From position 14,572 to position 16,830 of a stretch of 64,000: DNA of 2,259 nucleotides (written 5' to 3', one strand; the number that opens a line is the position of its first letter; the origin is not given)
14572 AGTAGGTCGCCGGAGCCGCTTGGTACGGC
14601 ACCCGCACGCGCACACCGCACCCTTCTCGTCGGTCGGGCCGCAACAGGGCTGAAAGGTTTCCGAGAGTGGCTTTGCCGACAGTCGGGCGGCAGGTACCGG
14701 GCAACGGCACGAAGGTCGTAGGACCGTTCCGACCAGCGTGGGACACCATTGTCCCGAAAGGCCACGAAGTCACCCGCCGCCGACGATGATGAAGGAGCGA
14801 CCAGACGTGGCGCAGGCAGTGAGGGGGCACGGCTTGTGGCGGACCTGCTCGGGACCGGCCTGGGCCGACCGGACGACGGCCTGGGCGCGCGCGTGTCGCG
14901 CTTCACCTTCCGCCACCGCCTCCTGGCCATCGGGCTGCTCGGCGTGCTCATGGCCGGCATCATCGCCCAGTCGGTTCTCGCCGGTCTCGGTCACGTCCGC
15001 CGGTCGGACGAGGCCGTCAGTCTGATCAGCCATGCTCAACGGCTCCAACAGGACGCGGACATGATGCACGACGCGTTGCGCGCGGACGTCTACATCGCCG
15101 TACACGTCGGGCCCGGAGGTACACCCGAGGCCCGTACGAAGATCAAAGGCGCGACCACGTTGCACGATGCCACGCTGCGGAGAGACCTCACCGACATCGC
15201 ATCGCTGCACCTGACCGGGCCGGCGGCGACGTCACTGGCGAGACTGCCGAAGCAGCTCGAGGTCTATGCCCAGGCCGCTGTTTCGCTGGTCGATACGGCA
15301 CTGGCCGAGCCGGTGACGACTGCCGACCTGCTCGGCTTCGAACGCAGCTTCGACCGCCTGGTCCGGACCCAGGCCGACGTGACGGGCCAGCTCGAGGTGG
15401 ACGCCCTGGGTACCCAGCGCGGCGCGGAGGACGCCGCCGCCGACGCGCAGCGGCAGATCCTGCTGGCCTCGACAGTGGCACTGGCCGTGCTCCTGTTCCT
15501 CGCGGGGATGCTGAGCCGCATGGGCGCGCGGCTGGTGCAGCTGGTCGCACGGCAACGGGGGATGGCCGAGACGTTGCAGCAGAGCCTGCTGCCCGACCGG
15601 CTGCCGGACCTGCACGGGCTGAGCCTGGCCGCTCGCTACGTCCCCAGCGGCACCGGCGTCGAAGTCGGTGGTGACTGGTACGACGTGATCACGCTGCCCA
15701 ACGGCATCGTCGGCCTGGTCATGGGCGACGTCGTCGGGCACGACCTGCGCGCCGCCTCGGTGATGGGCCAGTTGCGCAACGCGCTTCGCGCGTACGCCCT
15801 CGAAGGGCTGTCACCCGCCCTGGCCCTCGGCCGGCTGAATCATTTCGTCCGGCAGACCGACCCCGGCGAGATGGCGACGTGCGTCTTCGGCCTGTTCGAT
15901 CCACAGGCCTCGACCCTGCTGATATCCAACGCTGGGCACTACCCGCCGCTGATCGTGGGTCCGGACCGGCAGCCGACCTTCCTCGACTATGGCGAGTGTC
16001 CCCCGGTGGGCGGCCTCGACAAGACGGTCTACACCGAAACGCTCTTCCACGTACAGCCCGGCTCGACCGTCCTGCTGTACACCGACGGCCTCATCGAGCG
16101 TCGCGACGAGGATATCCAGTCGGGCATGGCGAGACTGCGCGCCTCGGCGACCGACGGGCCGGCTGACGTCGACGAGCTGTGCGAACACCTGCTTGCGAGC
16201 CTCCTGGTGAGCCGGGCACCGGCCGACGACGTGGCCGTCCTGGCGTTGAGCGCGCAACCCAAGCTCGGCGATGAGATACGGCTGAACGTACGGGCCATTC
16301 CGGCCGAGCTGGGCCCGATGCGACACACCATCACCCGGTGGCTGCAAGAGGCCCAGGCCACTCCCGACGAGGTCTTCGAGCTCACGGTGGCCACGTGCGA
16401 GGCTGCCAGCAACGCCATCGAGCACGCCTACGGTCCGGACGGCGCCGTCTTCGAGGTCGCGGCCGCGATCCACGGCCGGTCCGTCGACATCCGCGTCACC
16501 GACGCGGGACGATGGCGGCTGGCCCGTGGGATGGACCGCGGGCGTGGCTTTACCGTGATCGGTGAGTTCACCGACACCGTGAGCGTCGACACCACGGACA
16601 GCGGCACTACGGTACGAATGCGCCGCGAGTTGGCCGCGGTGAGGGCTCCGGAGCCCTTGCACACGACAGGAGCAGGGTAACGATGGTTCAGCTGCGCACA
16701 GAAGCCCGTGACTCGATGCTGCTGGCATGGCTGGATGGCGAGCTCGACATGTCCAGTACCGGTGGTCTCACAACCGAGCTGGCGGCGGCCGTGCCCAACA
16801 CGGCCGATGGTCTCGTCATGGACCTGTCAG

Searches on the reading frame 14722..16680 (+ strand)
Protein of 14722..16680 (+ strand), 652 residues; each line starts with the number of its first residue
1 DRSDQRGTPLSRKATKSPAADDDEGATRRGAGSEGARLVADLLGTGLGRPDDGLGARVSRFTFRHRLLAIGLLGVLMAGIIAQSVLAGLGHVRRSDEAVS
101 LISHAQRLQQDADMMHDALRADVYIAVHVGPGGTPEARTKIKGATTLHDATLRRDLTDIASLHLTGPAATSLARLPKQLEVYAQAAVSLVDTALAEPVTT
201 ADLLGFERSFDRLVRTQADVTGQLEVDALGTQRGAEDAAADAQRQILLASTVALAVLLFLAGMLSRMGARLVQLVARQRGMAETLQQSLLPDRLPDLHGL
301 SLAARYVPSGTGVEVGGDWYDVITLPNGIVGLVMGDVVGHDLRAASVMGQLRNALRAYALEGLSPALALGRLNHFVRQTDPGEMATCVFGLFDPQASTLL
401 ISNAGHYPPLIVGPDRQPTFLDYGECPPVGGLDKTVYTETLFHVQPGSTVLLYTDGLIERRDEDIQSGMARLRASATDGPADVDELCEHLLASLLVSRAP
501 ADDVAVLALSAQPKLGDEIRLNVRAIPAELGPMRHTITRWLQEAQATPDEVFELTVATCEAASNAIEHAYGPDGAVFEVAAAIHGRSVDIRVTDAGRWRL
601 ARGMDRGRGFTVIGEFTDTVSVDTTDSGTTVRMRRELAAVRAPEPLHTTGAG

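Call 80: search_protein_families(library=pfam, proteins=[window:14722-16680:+], max_evalue=0.00001)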
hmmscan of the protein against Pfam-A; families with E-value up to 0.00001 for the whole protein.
window:14722-16680:+ (652 aa): 2 families
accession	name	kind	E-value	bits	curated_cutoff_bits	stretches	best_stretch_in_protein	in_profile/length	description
PF07228.17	SpoIIE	-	2.4e-48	165.1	25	1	328-510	3-190/192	Stage II sporulation protein E (SpoIIE)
PF13581.12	HATPase_c_2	-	5.4e-20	72.1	27.4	1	525-634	3-126/127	Histidine kinase-like ATPase domain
